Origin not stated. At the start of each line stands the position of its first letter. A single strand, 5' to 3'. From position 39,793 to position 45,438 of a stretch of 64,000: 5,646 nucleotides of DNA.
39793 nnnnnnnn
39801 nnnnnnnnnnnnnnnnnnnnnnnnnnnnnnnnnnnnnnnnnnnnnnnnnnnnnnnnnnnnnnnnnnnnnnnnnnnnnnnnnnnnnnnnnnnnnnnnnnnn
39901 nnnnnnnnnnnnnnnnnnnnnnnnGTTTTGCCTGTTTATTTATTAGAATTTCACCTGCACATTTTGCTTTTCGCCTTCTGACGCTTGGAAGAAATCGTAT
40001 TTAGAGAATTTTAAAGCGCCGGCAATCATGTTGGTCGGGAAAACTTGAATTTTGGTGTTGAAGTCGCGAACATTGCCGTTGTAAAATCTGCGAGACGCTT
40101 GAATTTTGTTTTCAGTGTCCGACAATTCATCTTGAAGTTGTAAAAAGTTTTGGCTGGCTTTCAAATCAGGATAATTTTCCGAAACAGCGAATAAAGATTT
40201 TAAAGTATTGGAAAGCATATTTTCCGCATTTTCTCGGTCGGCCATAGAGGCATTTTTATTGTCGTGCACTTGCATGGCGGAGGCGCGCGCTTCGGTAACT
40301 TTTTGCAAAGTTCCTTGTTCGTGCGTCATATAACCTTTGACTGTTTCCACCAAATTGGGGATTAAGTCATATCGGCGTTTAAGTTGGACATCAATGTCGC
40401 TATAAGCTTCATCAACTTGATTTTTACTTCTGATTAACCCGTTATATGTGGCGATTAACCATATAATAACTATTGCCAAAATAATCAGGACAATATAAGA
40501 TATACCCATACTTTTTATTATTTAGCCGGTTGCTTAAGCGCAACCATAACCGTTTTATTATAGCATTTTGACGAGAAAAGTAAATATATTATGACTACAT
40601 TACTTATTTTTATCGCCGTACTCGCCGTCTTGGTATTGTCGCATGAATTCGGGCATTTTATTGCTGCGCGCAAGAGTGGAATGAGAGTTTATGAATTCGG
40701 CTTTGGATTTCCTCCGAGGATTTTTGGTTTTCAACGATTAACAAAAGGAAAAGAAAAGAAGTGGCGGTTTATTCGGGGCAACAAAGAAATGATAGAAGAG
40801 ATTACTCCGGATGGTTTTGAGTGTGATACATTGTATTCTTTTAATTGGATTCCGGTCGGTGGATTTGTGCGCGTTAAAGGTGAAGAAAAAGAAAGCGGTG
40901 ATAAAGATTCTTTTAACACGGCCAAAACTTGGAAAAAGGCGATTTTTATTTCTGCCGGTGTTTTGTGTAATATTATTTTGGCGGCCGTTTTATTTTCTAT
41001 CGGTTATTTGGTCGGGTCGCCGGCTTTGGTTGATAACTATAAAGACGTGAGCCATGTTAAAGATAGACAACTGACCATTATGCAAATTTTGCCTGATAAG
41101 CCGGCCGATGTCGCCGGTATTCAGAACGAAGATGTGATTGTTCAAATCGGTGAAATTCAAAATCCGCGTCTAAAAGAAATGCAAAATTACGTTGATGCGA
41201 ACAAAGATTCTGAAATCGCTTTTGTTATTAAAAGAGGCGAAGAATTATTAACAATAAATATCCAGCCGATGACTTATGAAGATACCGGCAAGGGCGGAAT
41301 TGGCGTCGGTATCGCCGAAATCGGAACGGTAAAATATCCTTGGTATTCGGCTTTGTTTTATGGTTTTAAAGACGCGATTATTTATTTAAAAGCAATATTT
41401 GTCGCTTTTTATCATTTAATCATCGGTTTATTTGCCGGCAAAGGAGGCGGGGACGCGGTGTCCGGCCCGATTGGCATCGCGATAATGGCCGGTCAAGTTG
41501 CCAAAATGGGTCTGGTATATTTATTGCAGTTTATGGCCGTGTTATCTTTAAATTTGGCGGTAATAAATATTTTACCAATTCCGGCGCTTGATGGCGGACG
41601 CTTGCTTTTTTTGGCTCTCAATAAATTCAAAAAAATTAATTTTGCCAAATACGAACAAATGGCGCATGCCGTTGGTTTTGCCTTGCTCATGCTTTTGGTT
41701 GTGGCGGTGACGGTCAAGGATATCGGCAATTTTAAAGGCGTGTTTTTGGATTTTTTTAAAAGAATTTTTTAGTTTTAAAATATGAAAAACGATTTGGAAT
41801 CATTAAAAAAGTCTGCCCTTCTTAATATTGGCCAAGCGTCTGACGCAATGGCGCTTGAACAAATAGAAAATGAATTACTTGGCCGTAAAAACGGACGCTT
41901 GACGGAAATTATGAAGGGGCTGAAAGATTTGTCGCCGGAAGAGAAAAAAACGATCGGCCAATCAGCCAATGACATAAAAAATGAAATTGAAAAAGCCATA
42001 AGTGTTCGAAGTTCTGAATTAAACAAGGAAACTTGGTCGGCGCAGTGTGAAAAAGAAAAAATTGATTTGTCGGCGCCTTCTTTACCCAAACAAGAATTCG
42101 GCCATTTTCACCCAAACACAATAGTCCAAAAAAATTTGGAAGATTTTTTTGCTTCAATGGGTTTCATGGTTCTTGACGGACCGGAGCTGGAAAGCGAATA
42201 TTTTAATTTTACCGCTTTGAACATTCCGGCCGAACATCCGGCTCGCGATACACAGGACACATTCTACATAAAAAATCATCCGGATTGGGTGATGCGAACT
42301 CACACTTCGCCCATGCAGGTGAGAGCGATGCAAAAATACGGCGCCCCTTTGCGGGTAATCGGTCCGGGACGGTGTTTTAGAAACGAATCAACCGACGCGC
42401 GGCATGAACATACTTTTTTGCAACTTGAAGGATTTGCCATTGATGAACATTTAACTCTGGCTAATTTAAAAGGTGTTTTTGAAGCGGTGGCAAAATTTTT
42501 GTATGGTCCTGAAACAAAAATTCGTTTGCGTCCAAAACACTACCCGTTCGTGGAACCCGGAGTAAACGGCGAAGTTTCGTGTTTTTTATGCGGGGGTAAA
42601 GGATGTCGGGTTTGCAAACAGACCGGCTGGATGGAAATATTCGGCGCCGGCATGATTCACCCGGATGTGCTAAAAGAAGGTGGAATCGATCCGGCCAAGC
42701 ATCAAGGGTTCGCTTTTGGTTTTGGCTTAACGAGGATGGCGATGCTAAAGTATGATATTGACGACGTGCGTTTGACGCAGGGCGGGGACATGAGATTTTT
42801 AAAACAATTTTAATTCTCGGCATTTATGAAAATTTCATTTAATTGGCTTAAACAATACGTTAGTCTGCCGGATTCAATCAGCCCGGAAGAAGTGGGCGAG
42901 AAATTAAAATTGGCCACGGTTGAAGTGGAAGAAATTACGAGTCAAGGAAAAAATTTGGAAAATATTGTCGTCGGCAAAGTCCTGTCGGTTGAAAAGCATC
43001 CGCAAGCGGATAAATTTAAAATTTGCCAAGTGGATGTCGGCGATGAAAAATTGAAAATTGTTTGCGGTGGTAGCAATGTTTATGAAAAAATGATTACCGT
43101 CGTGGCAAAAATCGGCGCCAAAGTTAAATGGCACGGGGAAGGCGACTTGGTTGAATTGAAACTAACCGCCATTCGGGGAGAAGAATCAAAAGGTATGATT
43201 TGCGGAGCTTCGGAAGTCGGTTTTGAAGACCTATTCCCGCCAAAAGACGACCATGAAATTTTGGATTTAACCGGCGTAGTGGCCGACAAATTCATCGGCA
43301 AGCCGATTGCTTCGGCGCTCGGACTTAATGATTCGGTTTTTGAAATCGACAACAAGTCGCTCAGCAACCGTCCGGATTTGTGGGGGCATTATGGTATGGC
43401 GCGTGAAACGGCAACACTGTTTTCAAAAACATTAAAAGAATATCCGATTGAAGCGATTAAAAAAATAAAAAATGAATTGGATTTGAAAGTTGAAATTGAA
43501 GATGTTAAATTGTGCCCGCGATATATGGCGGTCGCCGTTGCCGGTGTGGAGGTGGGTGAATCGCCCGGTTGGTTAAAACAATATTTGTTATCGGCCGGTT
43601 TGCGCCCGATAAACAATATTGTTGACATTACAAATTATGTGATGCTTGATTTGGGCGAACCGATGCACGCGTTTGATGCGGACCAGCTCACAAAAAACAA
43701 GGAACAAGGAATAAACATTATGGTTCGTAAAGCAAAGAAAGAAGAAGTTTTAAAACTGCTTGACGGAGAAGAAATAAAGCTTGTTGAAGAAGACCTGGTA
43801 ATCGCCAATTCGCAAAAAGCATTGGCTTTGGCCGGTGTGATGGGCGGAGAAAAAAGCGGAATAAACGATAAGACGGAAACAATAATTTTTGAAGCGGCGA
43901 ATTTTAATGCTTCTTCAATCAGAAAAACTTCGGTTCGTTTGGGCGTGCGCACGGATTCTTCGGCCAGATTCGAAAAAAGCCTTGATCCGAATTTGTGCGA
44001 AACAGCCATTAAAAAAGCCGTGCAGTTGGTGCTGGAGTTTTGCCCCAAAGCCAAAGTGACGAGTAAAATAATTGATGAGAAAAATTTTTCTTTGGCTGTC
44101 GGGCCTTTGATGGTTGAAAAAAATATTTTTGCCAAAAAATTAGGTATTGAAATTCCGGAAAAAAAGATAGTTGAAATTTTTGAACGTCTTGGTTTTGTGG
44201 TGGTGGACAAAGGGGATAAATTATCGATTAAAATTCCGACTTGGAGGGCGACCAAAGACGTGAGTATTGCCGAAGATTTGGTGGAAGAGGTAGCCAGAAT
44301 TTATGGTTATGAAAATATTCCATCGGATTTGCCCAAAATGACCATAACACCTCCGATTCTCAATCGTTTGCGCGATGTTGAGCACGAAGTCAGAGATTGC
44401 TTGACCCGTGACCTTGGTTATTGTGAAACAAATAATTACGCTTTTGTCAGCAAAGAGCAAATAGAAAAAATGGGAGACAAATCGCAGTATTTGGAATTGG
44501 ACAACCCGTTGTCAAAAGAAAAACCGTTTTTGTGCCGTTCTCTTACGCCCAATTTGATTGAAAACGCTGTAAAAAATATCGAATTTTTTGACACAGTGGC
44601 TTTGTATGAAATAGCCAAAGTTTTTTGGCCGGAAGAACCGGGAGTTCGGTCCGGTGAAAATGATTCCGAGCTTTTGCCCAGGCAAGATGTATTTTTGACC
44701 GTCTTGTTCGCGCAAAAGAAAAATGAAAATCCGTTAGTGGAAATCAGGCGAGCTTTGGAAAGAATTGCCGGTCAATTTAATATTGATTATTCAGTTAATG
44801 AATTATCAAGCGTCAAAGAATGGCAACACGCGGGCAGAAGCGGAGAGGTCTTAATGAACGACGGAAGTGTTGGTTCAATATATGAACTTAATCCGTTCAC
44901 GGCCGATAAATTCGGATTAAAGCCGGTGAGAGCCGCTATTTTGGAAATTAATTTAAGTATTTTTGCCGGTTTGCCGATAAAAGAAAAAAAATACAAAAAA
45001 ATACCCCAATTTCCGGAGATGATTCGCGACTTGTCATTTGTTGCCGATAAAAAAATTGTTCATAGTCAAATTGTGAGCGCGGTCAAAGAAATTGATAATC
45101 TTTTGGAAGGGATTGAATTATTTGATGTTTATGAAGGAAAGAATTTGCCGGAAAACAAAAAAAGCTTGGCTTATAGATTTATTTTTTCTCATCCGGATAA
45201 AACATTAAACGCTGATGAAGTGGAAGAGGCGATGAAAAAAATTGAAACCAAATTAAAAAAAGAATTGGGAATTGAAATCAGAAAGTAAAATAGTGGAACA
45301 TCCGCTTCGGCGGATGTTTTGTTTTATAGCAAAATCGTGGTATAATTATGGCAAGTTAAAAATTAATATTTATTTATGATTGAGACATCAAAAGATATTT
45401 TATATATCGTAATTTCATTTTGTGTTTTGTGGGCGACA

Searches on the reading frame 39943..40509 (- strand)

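Call 61: search_protein_families(library=pfam, proteins=[window:39943-40509:-], max_evalue=0.00001)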
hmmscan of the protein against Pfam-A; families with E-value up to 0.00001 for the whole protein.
window:39943-40509:- (188 aa): 1 family
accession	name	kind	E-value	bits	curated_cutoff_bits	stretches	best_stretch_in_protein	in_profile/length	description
PF04011.17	LemA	-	1.2e-61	207.3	26.2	1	35-188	1-149/149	LemA family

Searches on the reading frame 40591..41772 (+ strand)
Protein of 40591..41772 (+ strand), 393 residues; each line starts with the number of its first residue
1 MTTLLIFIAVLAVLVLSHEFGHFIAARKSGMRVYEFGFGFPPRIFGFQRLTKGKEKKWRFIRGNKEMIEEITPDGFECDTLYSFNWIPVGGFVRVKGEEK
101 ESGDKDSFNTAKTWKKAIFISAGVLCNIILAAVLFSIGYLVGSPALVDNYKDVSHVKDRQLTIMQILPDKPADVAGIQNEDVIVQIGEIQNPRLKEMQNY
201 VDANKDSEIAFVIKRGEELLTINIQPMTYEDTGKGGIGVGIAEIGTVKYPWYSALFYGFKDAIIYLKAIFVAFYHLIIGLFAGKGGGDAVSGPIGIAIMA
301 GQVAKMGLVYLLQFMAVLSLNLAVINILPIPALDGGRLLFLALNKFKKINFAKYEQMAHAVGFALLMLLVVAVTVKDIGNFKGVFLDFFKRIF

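Call 60: search_protein_families(library=pfam, proteins=[window:40591-41772:+], max_evalue=0.00001)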
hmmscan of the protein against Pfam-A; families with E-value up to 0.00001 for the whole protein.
window:40591-41772:+ (393 aa): 2 families
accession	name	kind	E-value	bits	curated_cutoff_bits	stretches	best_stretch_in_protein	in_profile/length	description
PF02163.28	Peptidase_M50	-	3.5e-50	170.8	27.2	2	78-369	45-221/221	Peptidase family M50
PF13180.12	PDZ_2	-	5.1e-06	27.1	27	1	158-224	11-78/80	PDZ domain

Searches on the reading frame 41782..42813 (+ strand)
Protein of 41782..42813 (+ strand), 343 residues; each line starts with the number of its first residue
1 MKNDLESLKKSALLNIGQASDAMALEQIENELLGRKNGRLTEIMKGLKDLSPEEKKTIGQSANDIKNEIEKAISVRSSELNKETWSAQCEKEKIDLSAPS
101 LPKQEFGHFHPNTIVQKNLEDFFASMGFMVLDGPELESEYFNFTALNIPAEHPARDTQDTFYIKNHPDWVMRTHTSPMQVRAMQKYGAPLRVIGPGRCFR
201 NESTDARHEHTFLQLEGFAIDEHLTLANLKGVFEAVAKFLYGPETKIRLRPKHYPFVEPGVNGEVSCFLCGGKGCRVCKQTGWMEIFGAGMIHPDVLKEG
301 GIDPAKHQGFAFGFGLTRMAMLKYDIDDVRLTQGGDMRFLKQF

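Call 60: search_protein_families(library=pfam, proteins=[window:41782-42813:+], max_evalue=0.00001)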
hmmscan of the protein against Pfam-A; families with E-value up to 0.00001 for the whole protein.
window:41782-42813:+ (343 aa): 2 families
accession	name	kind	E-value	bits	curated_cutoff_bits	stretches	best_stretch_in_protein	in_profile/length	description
PF01409.25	tRNA-synt_2d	-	2.3e-85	286.4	19.8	1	94-343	2-246/246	tRNA synthetases class II core domain (F)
PF02912.23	Phe_tRNA-synt_N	-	3.5e-18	65.8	22.3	1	21-87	2-67/69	Aminoacyl tRNA synthetase class II, N-terminal domain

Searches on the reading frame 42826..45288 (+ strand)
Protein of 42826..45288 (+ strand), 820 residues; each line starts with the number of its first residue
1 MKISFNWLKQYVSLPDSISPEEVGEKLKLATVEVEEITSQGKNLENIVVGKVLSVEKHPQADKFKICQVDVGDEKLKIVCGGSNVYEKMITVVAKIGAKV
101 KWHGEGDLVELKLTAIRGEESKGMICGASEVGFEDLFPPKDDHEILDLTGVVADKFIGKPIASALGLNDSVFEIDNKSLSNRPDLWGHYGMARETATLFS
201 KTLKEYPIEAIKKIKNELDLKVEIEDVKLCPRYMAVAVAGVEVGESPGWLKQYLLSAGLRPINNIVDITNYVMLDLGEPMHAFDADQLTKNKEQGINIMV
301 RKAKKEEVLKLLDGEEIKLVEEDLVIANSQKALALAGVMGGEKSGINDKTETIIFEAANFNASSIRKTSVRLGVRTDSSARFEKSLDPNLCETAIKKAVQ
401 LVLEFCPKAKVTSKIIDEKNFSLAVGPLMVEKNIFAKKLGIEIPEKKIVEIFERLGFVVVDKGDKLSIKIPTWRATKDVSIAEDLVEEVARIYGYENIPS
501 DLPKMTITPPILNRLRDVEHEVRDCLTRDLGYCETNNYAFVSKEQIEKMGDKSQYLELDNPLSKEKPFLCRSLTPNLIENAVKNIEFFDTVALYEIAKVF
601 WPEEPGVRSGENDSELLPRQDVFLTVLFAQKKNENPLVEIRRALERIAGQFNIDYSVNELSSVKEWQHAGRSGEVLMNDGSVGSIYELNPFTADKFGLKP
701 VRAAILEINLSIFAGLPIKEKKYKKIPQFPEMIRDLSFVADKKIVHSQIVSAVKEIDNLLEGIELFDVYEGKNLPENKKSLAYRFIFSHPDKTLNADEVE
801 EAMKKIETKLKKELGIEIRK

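Call 61: search_protein_families(library=pfam, proteins=[window:42826-45288:+], max_evalue=0.00001)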
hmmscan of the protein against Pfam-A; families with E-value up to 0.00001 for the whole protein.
window:42826-45288:+ (820 aa): 5 families
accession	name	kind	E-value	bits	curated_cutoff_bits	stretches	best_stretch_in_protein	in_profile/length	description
PF03483.22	B3_4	-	1.8e-64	216.9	29.3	1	230-406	2-173/174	B3/4 domain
PF17759.6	tRNA_synthFbeta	-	2.3e-32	112.7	22.4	1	498-710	1-214/214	Phenylalanyl tRNA synthetase beta chain CLM domain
PF03147.19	FDX-ACB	-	1.8e-27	96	31.1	1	727-819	1-94/94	Ferredoxin-fold anticodon binding domain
PF01588.26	tRNA_bind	-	5.9e-20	71.6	27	1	47-130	1-76/96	Putative tRNA binding domain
PF03484.21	B5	-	3.6e-18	66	28.6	1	436-495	9-67/67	tRNA synthetase B5 domain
